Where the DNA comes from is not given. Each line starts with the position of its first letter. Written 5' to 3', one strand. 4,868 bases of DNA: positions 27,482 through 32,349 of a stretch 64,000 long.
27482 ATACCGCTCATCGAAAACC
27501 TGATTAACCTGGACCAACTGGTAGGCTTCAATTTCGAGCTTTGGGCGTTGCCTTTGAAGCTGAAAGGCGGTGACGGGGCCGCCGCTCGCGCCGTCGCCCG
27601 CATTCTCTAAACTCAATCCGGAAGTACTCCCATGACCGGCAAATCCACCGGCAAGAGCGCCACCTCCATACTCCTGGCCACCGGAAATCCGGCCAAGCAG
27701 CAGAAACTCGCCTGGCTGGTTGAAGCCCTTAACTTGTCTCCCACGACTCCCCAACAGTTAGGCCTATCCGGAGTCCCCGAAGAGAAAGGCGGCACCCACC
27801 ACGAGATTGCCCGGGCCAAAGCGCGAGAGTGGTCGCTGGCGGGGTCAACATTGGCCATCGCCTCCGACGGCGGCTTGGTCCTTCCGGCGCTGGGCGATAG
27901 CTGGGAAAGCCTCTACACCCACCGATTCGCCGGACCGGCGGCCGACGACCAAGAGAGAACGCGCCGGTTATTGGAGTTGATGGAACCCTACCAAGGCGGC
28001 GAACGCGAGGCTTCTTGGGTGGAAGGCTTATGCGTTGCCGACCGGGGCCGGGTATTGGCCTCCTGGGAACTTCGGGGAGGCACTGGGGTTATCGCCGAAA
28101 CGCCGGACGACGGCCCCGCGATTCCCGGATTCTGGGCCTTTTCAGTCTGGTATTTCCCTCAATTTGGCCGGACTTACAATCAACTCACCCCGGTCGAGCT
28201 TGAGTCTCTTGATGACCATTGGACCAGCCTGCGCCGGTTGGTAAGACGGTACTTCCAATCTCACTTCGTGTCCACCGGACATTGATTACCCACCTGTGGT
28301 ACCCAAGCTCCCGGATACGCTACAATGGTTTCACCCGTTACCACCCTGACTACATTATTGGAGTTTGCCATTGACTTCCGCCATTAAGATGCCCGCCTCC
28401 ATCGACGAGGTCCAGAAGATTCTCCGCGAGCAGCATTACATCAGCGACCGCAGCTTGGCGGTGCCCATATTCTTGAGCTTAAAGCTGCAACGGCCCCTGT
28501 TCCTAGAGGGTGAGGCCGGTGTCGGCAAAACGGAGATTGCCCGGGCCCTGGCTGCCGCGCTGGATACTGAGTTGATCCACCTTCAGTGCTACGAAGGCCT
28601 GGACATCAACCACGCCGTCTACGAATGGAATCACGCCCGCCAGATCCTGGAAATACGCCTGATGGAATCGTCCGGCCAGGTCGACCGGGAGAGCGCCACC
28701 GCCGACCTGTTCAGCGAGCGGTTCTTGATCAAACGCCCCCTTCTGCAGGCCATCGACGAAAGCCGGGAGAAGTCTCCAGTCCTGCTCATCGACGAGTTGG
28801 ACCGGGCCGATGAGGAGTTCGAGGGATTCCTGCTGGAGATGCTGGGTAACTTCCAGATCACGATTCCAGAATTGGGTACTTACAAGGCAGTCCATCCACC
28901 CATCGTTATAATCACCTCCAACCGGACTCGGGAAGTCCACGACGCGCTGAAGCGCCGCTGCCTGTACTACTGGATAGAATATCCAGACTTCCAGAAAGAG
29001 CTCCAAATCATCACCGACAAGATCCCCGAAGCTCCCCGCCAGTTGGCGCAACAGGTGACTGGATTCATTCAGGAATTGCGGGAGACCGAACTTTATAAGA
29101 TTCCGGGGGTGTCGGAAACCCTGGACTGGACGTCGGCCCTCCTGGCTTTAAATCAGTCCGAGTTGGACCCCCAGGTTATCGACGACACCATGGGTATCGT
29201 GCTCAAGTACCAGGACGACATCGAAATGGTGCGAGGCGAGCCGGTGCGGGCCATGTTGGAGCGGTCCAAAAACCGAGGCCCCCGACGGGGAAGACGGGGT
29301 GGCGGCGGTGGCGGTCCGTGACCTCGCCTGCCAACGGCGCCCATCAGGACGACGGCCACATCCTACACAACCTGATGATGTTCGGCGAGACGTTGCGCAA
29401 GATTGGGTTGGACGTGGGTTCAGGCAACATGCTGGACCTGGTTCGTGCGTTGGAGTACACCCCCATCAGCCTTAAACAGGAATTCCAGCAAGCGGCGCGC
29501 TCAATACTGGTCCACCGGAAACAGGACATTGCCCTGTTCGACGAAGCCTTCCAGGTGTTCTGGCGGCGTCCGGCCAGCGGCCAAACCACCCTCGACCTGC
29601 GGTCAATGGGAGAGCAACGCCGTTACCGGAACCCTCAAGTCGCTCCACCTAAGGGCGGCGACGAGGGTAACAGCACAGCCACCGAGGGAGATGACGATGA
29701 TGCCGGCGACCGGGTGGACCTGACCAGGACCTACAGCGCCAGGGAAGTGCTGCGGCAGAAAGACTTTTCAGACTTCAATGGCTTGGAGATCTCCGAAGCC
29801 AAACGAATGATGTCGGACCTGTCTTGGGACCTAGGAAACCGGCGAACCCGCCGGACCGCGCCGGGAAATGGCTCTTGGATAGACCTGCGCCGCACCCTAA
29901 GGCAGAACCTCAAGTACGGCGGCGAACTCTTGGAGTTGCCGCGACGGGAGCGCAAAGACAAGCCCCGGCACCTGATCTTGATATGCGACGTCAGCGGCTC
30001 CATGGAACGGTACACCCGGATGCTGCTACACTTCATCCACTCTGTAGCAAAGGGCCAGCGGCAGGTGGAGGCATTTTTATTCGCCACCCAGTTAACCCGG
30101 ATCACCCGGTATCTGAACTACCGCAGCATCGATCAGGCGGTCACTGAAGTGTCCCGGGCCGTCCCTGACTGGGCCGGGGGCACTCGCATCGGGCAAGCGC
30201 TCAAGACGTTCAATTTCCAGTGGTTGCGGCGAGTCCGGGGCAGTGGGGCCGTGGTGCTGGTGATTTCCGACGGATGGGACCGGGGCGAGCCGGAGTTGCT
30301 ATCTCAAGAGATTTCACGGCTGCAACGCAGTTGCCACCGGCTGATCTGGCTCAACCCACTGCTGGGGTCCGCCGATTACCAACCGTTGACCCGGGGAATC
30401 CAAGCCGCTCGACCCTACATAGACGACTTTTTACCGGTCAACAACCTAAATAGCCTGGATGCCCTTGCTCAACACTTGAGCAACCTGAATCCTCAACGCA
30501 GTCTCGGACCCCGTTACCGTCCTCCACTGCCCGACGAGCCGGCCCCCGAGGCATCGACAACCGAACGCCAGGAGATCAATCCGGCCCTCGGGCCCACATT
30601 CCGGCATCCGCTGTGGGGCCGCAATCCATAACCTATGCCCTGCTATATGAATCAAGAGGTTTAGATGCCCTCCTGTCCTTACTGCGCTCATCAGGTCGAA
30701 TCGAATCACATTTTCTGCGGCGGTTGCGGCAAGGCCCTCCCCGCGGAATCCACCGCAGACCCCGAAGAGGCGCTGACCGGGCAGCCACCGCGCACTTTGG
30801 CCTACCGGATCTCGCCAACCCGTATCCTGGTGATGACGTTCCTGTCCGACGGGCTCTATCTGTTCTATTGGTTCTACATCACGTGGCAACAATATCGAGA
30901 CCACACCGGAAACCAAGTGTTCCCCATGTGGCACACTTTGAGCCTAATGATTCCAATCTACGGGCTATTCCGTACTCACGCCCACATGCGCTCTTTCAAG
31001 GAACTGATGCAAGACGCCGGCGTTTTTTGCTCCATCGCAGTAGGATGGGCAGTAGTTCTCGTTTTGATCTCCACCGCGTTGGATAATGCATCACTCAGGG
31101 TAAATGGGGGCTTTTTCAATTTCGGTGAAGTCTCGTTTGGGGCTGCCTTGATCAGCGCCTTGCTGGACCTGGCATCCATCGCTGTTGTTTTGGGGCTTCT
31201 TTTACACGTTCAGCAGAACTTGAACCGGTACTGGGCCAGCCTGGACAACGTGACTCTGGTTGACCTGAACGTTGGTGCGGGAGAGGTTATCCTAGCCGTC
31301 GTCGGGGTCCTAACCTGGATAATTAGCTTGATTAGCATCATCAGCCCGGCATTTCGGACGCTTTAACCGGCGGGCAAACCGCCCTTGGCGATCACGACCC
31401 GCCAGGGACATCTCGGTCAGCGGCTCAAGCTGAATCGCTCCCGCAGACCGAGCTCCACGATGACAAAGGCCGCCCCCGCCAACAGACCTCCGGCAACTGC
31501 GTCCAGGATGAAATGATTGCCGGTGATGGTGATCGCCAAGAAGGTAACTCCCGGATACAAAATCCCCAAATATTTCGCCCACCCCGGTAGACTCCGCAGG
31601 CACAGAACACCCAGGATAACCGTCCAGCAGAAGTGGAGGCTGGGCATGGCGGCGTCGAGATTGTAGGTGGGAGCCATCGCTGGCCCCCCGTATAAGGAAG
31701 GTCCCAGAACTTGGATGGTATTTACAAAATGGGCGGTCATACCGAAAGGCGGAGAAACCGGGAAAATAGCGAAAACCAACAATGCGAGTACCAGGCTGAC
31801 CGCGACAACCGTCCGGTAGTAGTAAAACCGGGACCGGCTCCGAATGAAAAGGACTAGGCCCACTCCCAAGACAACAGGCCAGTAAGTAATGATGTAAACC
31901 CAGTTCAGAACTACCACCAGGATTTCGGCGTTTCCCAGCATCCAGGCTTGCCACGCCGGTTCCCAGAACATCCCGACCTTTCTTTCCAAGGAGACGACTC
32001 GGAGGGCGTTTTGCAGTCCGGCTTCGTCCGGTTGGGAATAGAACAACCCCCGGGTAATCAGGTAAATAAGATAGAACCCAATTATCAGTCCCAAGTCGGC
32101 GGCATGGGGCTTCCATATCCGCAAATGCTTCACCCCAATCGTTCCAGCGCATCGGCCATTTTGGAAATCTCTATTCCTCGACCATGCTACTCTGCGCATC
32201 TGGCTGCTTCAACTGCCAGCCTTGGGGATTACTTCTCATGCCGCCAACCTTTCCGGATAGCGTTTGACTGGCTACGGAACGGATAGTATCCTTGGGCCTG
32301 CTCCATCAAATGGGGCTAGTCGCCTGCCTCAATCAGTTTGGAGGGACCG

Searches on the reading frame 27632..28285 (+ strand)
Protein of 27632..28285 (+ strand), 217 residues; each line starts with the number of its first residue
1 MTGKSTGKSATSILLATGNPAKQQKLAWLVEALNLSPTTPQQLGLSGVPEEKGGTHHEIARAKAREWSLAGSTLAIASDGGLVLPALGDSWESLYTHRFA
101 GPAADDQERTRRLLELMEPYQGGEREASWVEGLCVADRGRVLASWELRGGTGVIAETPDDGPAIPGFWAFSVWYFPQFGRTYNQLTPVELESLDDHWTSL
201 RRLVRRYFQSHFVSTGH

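Call 3: search_protein_families(library=pfam, proteins=[window:27632-28285:+])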
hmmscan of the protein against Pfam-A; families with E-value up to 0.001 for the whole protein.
window:27632-28285:+ (217 aa): 1 family
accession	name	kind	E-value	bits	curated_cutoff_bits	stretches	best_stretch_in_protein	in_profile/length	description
PF01725.21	Ham1p_like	-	9.8e-15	55.4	22.5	1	13-202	1-182/186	Ham1 family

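Call 4: search_protein_families(library=ncbifam, proteins=[window:27632-28285:+])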
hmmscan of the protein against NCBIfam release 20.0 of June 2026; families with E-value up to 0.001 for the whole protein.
window:27632-28285:+ (217 aa): 4 families
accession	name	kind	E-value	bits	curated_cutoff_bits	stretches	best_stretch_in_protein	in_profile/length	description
NF011397.0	PRK14822.1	equivalog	2e-16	59.9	234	1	12-195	3-181/201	XTP/dITP diphosphatase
TIGR00042.1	TIGR00042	equivalog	3.4e-13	49.4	145.35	1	13-189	2-165/184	RdgB/HAM1 family non-canonical purine NTP pyrophosphatase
NF011399.0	PRK14824.1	subfamily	4.9e-08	32.6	267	1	12-205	4-198/206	putative deoxyribonucleotide triphosphate pyrophosphatase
NF002698.0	PRK02491.1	equivalog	1.2e-07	31.2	301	1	11-138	128-255/328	nucleoside-triphosphate diphosphatase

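Call 94: search_solved_structures(query=window:27632-28285:+, max_evalue=0.01)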
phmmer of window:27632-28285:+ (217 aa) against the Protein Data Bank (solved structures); distinct sequences matched with E-value up to 0.01: 5.
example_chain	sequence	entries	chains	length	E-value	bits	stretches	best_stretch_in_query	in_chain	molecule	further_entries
1k7k_A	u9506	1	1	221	5.5e-13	52.1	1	12-203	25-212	Hypothetical protein yggV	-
2pyu_A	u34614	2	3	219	3.5e-12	49.5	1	8-203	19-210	Inosine Triphosphate Pyrophosphatase RdgB | HAM1 protein homolog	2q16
3tqu_A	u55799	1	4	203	9.4e-11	44.8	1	11-203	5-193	Non-canonical purine NTP pyrophosphatase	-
6wwd_A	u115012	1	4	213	1.6e-05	27.7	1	13-202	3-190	dITP/XTP pyrophosphatase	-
4bnq_A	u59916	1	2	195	0.00094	21.9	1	50-191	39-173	NON-CANONICAL PURINE NTP PYROPHOSPHATASE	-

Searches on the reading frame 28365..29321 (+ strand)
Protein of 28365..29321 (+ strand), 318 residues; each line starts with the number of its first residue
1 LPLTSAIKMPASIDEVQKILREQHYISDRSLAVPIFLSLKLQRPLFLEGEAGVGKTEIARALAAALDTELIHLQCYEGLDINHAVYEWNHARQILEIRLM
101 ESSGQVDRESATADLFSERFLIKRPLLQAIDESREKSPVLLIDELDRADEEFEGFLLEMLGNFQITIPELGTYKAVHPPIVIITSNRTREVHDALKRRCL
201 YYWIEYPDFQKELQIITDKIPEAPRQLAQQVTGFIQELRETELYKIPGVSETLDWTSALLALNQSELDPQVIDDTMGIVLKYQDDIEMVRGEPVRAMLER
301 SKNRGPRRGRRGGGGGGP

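Call 7: search_protein_families(library=pfam, proteins=[window:28365-29321:+])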
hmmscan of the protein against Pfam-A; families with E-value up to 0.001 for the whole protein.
window:28365-29321:+ (318 aa): 7 families
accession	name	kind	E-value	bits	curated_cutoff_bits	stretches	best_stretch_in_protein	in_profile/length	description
PF07728.20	AAA_5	-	1.3e-11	45.1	22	1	44-199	1-139/139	AAA domain (dynein-related subfamily)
PF00004.35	AAA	-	4e-09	37.4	21.2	1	46-199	2-123/131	ATPase family associated with various cellular activities (AAA)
PF13191.12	AAA_16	-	4.1e-07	31.1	32.6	1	43-160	25-156/167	AAA ATPase domain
PF13401.12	AAA_22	-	4e-06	27.6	27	1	42-160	5-108/130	AAA domain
PF07726.17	AAA_3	-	7.1e-06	26.4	27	0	138-187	64-112/131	ATPase family associated with various cellular activities (AAA)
PF07724.20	AAA_2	-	0.00027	21.4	27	0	47-194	8-132/166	AAA domain (Cdc48 subfamily)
PF01637.24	ATPase_2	-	0.00047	20.5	33.2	1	41-211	19-186/225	ATPase domain predominantly from Archaea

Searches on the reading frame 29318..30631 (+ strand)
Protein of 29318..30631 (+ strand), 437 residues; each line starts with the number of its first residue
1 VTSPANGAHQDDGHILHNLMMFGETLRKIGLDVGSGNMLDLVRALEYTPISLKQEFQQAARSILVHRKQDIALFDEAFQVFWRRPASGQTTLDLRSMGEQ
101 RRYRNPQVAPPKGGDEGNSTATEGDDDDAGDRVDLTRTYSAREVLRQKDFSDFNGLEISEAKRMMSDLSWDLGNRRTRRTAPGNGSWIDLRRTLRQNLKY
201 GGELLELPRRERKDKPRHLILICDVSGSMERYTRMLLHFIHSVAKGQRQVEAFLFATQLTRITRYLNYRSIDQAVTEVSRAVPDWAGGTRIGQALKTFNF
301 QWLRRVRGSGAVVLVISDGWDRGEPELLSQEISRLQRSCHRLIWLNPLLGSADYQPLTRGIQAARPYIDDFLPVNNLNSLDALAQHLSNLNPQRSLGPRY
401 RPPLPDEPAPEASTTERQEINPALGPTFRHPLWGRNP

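Call 7: search_protein_families(library=pfam, proteins=[window:29318-30631:+])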
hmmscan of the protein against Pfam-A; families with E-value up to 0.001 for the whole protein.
window:29318-30631:+ (437 aa): 3 families
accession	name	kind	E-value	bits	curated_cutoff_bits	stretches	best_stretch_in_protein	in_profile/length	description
PF05762.20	VWA_CoxE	-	6.4e-63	212.6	26.4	1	171-379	11-221/222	VWA domain containing CoxE-like protein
PF13519.12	VWA_2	-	9.1e-06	26.7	27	1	219-319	1-106/107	von Willebrand factor type A domain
PF00092.34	VWA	-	6.6e-05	23.6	23.8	1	219-333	2-128/174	von Willebrand factor type A domain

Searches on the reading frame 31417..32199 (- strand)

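Call 7: search_protein_families(library=pfam, proteins=[window:31417-32199:-])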
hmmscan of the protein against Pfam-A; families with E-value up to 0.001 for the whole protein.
window:31417-32199:- (260 aa): 1 family
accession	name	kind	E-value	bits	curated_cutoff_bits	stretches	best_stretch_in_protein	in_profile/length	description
PF14378.12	PAP2_3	-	3.9e-34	118.6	27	1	68-246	3-189/190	PAP2 superfamily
